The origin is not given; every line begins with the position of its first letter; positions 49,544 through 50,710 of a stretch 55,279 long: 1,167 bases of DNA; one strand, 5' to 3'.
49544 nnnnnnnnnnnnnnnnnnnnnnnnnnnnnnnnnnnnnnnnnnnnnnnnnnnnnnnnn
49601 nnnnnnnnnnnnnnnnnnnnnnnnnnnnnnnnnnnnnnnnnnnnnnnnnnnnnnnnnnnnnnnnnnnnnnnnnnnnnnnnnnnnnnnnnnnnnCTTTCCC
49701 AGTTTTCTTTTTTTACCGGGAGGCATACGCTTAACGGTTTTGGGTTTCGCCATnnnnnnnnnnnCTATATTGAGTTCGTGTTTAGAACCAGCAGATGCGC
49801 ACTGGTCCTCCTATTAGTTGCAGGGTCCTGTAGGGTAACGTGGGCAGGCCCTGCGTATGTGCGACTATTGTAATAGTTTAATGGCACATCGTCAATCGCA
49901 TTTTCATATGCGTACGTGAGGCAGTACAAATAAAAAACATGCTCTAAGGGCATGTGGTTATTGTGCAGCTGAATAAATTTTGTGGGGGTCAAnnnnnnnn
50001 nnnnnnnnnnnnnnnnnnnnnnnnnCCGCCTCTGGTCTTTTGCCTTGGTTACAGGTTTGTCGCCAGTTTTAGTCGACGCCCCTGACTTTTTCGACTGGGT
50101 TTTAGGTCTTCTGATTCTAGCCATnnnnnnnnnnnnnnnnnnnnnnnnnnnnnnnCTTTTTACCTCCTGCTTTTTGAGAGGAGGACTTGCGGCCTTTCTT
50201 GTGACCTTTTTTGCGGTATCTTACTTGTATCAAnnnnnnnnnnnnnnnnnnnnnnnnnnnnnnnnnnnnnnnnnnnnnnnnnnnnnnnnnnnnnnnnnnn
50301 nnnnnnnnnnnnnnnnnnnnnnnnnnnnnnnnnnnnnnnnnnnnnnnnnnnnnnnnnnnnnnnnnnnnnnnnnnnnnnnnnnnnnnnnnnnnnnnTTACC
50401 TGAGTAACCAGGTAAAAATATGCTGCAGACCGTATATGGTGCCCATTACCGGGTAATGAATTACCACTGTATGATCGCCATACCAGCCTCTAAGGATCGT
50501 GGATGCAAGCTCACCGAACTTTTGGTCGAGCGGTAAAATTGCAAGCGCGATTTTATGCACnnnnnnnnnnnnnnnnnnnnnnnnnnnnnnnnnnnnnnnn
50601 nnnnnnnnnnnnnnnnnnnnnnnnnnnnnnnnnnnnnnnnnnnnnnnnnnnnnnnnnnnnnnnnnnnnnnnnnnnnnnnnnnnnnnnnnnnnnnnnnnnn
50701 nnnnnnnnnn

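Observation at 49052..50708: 1.65-kb ORF-poor region reads as a minus-strand operon of SD-preceded micro-ORFs encoding four Lys/Arg-rich 20-33 aa peptides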

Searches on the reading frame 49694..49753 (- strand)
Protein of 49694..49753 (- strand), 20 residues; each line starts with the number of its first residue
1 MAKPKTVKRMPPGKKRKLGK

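Call 29: search_protein_families(library=ncbifam, proteins=[window:49694-49753:-], max_evalue=10)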
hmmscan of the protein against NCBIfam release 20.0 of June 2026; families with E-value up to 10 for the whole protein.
seq(20 aa): 0 families

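Call 30: search_protein_families(library=pfam, proteins=[window:49694-49753:-], max_evalue=10)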
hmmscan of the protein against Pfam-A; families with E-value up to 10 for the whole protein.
seq(20 aa): 0 families

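Call 76: search_solved_structures(query=window:49694-49753:-, max_evalue=10)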
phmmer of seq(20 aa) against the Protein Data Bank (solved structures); distinct sequences matched with E-value up to 10: 0.

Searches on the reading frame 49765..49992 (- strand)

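Call 10: search_protein_families(library=pfam, proteins=[window:49765-49992:-], max_evalue=1)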
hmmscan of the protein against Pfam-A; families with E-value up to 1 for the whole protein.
window:49765-49992:- (75 aa): 1 family
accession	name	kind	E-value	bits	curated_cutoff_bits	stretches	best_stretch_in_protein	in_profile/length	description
PF23374.1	Fn3_arc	-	0.17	12.4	28.9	1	44-69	16-42/78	Archaeal fibronectin-III type-like domain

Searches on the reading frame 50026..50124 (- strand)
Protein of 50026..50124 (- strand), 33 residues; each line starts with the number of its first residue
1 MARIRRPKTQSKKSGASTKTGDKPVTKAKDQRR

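Call 29: search_protein_families(library=ncbifam, proteins=[window:50026-50124:-], max_evalue=10)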
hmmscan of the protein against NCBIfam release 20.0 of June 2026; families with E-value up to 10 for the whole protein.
seq(33 aa): 0 families

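Call 30: search_protein_families(library=pfam, proteins=[window:50026-50124:-], max_evalue=10)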
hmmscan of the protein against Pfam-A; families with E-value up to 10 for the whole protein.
seq(33 aa): 0 families

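Call 71: search_protein_families(library=phrogs, proteins=[window:50026-50124:-], max_evalue=0.1)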
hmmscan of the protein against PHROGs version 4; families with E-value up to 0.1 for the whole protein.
seq(33 aa): 0 families

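Call 74: search_solved_structures(query=window:50026-50124:-, max_evalue=10)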
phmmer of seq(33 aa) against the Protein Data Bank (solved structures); distinct sequences matched with E-value up to 10: 0.

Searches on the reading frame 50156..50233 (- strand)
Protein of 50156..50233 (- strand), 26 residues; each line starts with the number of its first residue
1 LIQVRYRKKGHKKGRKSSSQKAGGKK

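Call 29: search_protein_families(library=ncbifam, proteins=[window:50156-50233:-], max_evalue=10)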
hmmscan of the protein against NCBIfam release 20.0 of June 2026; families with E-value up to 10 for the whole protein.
seq(26 aa): 0 families

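Call 30: search_protein_families(library=pfam, proteins=[window:50156-50233:-], max_evalue=10)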
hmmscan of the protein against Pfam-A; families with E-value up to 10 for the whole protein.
seq(26 aa): 0 families

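Call 75: search_solved_structures(query=window:50156-50233:-, max_evalue=10)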
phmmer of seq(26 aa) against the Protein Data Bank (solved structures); distinct sequences matched with E-value up to 10: 0.

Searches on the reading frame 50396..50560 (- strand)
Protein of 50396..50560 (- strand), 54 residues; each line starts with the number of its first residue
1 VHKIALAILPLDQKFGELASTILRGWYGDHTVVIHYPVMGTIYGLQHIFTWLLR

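Call 10: search_protein_families(library=pfam, proteins=[window:50396-50560:-], max_evalue=1)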
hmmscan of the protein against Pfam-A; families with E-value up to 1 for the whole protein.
window:50396-50560:- (54 aa): 1 family
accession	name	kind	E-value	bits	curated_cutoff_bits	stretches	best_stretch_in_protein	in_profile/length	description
PF17206.9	SeqA_N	-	0.047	13.5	23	1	13-24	19-30/36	SeqA protein N-terminal domain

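Call 29: search_protein_families(library=ncbifam, proteins=[window:50396-50560:-], max_evalue=10)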
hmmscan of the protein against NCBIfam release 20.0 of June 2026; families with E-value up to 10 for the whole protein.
window:50396-50560:- (54 aa): 1 family
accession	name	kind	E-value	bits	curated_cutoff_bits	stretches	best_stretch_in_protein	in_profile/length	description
TIGR03118.1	PEPCTERM_chp_1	hypoth_equivalog_domain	0.091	11.7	79.95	1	6-44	249-285/336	TIGR03118 family protein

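Call 45: find_homologous_proteins(query=A2, max_evalue=0.01)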
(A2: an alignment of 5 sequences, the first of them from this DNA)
Query A2 (5 sequences) (54 aa, profile of the alignment): 1 proteins with E <= 0.01 among 337 candidates.
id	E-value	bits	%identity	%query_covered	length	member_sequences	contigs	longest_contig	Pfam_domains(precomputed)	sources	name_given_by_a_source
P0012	2.6e-23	99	38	83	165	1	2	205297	-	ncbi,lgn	-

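Call 60: find_encoding_contigs(protein=P0012, flank=3000, max_places=5)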
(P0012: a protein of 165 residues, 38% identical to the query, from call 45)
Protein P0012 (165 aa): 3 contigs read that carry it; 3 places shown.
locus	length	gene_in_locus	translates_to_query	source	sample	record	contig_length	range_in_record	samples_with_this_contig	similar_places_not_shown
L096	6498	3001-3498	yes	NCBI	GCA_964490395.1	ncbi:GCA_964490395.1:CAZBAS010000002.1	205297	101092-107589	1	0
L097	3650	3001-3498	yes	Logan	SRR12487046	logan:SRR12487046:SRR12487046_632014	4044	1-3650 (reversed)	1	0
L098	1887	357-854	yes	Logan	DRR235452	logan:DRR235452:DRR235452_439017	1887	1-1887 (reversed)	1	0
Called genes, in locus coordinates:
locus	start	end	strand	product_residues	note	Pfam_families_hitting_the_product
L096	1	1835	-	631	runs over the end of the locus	PF14488:DUF4434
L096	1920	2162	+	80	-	-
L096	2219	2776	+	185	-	-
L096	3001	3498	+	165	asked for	-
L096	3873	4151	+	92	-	-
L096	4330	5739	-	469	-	PF02540:NAD_synthase (weak), PF02568:ThiI (weak), PF03054:tRNA_Me_trans, PF20259:tRNA_Me_trans_M, PF20258:tRNA_Me_trans_C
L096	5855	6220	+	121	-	-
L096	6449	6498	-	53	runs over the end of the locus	PF02540:NAD_synthase (weak), PF02568:ThiI (weak), PF03054:tRNA_Me_trans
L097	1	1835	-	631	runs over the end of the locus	PF14488:DUF4434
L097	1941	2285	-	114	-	-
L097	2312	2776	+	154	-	-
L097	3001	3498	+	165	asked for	-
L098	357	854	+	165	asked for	-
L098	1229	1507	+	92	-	-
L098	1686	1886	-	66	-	?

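Call 71: search_protein_families(library=phrogs, proteins=[window:50396-50560:-, P0012], max_evalue=0.1)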
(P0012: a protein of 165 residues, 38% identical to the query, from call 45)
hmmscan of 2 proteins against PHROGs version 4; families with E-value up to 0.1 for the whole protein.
window:50396-50560:- (54 aa): 0 families

P0012 (165 aa): 0 families

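Call 72: search_protein_families(library=padloc, proteins=[window:50396-50560:-, P0012], max_evalue=0.1)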
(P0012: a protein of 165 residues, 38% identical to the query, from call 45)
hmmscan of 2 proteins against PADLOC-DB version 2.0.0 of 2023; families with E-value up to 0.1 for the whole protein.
window:50396-50560:- (54 aa): 0 families

P0012 (165 aa): 0 families

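Call 73: predict_structure(alignment_id=A4)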
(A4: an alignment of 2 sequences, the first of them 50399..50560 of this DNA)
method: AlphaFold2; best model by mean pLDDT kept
length: 54 residues; sequences in the alignment: 2
mean_pLDDT: 63.9   pTM: 0.33
mean pLDDT of the five models: 63.9, 63.3, 60.3, 60.3, 57.9
residues with pLDDT >= 90: 0; 70-90: 17; 50-70: 31; < 50: 6
segments of 3 or more residues with pLDDT < 50: 1-6
pLDDT, mean of each block of 10 residues (from residue 1): 48 67 71 59 71 70
secondary structure, 60 per line:
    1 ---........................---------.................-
elements in order: H4-27 H37-53

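Call 79: find_related_loci(query=window:50399-50560:-, collection=metagenome_contigs, flank=4000)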
Query seq(54 aa) (54 aa) in metagenome_contigs; peptide patterns used: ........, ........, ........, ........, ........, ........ (x = any residue, [..] = any of these).
143 stretches matched a pattern; 2 encode a relative of the query (tblastn E <= 1e-3); 2 distinct loci.
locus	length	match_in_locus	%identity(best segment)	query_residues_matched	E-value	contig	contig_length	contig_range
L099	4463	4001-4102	38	2-35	4e-6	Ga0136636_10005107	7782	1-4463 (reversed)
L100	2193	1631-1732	38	2-35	4e-6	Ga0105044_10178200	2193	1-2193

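Call 80: find_related_loci(query=window:50399-50560:-, collection=viral_contigs, flank=4000)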
Query seq(54 aa) (54 aa) in viral_contigs; peptide patterns used: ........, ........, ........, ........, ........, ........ (x = any residue, [..] = any of these).
9 stretches matched a pattern, but none encodes a relative of the query by tblastn (E <= 1e-3).
